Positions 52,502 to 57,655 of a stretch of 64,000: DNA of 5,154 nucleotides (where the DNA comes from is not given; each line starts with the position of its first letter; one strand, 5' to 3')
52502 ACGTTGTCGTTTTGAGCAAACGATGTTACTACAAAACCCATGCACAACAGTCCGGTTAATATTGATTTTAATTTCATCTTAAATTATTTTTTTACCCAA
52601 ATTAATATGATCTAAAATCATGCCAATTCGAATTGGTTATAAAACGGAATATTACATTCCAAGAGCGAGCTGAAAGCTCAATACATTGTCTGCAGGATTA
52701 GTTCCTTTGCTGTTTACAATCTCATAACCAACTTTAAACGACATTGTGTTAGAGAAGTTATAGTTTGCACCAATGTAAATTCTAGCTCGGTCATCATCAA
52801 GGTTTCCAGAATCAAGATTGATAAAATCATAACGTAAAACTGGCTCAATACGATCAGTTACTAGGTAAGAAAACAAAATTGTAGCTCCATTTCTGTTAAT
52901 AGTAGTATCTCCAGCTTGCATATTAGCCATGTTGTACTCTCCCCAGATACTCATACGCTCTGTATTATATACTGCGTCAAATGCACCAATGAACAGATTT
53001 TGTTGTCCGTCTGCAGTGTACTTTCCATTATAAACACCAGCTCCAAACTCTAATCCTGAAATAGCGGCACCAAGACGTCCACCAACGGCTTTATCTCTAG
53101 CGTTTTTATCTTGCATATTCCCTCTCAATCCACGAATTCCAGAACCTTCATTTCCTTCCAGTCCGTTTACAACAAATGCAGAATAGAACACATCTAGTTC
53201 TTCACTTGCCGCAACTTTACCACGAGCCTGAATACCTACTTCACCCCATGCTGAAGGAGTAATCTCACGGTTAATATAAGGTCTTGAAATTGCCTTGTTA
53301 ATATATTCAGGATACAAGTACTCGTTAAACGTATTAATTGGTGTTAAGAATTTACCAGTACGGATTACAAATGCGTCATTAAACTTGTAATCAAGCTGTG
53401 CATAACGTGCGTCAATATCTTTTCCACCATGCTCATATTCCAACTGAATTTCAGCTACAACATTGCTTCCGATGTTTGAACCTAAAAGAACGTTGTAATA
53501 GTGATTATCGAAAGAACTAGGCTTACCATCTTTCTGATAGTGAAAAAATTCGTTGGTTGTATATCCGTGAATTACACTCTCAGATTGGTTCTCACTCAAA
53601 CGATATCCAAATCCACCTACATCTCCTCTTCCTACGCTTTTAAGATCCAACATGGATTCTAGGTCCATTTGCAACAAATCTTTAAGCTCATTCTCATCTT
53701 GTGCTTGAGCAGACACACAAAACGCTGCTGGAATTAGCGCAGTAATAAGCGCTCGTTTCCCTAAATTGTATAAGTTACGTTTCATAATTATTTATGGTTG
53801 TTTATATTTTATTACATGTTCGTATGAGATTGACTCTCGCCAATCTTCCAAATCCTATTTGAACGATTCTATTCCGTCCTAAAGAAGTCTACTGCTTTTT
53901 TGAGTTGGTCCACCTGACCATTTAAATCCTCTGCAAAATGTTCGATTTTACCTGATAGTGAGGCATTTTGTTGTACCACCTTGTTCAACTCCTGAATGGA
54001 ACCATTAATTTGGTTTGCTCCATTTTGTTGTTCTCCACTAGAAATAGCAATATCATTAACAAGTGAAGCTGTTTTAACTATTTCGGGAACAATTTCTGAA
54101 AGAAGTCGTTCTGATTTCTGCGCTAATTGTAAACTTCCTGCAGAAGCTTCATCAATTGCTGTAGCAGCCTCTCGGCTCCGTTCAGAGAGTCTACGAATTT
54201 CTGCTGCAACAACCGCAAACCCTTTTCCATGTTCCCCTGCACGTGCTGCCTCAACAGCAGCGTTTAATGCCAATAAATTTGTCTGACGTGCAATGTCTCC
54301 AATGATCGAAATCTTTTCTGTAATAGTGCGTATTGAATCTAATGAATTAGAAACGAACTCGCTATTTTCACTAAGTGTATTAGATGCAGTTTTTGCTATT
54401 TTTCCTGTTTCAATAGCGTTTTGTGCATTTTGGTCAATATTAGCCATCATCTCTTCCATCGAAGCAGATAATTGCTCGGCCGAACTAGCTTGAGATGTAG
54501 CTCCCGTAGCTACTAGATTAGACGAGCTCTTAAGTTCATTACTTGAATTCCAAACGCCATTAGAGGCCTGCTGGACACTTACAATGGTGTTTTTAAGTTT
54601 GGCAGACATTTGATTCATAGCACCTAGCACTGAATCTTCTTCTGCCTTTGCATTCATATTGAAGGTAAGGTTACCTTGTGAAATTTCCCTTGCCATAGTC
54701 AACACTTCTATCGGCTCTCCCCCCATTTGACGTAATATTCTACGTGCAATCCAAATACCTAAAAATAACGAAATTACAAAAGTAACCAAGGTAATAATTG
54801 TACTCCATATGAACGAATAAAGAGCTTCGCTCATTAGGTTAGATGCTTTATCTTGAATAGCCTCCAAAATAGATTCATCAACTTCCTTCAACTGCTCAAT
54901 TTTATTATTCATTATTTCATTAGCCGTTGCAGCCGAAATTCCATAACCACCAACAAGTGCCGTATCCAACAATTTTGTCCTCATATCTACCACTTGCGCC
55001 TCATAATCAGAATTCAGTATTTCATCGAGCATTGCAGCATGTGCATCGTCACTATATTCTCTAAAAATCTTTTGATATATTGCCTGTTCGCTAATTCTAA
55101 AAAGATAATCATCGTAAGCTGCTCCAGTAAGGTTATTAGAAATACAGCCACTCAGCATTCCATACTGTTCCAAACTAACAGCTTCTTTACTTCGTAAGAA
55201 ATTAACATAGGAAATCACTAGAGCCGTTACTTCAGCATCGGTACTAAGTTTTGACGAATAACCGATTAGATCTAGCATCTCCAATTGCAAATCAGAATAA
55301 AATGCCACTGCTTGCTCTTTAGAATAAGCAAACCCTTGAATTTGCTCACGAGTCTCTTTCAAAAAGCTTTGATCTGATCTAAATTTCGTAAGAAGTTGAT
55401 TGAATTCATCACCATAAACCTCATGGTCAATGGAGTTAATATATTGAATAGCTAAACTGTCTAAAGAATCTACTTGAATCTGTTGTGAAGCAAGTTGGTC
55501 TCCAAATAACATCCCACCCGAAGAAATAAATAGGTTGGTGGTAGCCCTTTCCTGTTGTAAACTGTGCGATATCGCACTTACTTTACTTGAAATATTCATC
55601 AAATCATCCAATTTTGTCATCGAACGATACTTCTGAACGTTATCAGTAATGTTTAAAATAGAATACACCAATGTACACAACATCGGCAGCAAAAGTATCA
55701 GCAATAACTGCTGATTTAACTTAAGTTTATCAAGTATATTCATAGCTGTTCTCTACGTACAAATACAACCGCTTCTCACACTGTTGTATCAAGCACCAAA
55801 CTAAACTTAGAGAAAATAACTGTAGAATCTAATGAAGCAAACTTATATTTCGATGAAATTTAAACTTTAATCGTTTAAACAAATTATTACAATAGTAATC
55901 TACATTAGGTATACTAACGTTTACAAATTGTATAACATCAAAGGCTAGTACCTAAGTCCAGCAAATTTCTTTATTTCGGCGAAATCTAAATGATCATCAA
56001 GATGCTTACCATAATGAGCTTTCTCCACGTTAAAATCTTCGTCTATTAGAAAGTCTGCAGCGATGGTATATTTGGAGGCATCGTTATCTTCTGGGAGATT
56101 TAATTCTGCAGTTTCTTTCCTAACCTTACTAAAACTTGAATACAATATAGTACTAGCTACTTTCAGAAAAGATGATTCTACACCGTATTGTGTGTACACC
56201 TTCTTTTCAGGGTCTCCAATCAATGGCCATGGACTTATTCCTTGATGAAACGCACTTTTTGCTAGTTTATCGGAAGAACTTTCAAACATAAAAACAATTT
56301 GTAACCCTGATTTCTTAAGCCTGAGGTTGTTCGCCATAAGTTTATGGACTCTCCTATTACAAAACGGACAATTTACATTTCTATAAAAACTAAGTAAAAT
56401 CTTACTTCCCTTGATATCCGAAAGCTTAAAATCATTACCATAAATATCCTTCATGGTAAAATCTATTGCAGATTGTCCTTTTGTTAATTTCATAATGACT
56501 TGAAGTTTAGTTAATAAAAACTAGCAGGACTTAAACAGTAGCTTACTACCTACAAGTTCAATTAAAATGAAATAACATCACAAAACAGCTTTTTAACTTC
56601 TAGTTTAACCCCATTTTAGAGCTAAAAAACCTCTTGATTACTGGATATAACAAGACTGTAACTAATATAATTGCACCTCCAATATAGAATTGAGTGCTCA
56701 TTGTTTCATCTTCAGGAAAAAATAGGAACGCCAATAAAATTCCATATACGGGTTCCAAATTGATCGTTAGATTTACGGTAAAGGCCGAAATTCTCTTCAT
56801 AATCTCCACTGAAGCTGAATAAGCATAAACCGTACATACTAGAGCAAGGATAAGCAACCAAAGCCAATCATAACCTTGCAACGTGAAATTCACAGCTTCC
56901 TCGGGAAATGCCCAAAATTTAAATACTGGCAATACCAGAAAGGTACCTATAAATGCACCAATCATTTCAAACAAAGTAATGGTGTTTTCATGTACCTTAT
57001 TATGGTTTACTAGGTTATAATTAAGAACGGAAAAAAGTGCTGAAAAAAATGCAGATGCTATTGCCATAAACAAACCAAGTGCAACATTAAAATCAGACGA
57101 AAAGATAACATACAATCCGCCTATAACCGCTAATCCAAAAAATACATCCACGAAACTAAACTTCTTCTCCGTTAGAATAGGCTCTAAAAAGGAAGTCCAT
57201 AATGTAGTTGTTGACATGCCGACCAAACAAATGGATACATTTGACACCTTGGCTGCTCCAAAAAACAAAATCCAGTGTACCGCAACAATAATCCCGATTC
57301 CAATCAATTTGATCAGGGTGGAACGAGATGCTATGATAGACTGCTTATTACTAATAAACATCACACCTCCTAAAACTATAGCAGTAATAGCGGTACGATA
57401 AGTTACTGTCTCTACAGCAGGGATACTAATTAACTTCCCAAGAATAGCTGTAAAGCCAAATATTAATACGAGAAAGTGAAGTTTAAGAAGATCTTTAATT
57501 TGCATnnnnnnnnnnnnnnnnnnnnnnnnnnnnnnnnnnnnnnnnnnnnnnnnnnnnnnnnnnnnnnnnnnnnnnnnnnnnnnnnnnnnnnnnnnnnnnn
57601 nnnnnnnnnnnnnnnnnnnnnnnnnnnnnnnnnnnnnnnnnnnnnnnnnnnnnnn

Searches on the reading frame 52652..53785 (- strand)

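Call 9: search_protein_families(library=pfam, proteins=[window:52652-53785:-], max_evalue=0.001)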
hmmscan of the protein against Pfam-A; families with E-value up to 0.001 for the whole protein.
window:52652-53785:- (377 aa): 0 families

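Call 72: search_protein_families(library=pfam, proteins=[window:52652-53785:-], max_evalue=0.05)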
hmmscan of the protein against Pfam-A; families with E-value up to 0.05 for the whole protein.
window:52652-53785:- (377 aa): 1 family
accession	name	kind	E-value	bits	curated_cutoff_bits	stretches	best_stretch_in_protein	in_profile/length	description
PF10677.15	DUF2490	-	0.0036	17.5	29.8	0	311-363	126-181/186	Protein of unknown function (DUF2490)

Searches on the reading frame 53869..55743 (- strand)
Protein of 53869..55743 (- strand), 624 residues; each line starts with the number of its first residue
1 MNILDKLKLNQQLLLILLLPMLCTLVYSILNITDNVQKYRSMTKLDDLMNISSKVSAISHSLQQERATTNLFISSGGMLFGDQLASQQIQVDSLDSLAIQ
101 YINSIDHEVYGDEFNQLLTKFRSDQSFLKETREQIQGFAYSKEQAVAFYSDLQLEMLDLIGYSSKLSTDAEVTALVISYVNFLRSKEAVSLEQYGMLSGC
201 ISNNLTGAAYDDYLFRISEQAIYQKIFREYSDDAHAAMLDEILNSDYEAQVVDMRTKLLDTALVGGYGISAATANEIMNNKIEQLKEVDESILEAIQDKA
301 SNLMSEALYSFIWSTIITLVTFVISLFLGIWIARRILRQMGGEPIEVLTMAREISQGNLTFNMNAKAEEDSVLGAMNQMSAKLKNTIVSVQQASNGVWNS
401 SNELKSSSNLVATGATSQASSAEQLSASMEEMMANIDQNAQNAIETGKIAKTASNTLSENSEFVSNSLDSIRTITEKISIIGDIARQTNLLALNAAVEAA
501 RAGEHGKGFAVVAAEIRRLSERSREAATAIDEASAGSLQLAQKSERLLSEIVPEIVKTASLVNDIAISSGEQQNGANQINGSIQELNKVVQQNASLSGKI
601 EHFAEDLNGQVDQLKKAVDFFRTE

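Call 9: search_protein_families(library=pfam, proteins=[window:53869-55743:-], max_evalue=0.001)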
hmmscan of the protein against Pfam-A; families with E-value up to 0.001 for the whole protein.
window:53869-55743:- (624 aa): 2 families
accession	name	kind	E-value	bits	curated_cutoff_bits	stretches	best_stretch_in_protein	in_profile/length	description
PF08376.15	NIT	-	5.8e-31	109.1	24.9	1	59-297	3-239/239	Nitrate and nitrite sensing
PF00015.26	MCPsignal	-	1.2e-27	97.2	34.6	2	448-532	9-93/172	Methyl-accepting chemotaxis protein (MCP) signalling domain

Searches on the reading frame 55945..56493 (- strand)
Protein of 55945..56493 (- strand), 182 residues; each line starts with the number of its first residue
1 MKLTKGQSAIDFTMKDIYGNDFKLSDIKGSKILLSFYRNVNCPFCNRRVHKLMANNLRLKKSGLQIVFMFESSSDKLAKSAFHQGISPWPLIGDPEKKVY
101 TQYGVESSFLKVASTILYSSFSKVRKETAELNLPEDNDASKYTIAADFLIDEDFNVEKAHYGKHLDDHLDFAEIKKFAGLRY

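Call 9: search_protein_families(library=pfam, proteins=[window:55945-56493:-], max_evalue=0.001)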
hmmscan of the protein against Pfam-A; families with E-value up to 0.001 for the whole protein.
window:55945-56493:- (182 aa): 2 families
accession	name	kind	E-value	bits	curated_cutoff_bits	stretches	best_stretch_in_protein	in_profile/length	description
PF00578.27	AhpC-TSA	-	2.9e-18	66.4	26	1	6-126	2-105/124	AhpC/TSA family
PF08534.16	Redoxin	-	6.4e-12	45.9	26.6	1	5-132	2-136/148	Redoxin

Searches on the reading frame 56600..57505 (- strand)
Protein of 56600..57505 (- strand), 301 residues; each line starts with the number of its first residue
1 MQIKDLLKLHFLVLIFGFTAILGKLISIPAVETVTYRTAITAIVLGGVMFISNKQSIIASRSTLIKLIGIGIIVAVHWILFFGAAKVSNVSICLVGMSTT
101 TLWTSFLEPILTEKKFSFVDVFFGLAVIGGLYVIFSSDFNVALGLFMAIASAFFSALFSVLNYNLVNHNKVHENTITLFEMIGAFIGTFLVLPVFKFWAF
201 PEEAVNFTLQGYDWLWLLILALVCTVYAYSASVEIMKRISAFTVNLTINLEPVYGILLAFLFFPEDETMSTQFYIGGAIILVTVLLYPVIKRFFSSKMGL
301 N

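Call 9: search_protein_families(library=pfam, proteins=[window:56600-57505:-], max_evalue=0.001)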
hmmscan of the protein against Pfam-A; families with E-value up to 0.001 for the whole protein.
window:56600-57505:- (301 aa): 1 family
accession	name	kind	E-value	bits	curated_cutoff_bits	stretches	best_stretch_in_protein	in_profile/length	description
PF00892.27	EamA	-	3.2e-19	70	28.2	2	143-286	2-132/135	EamA-like transporter family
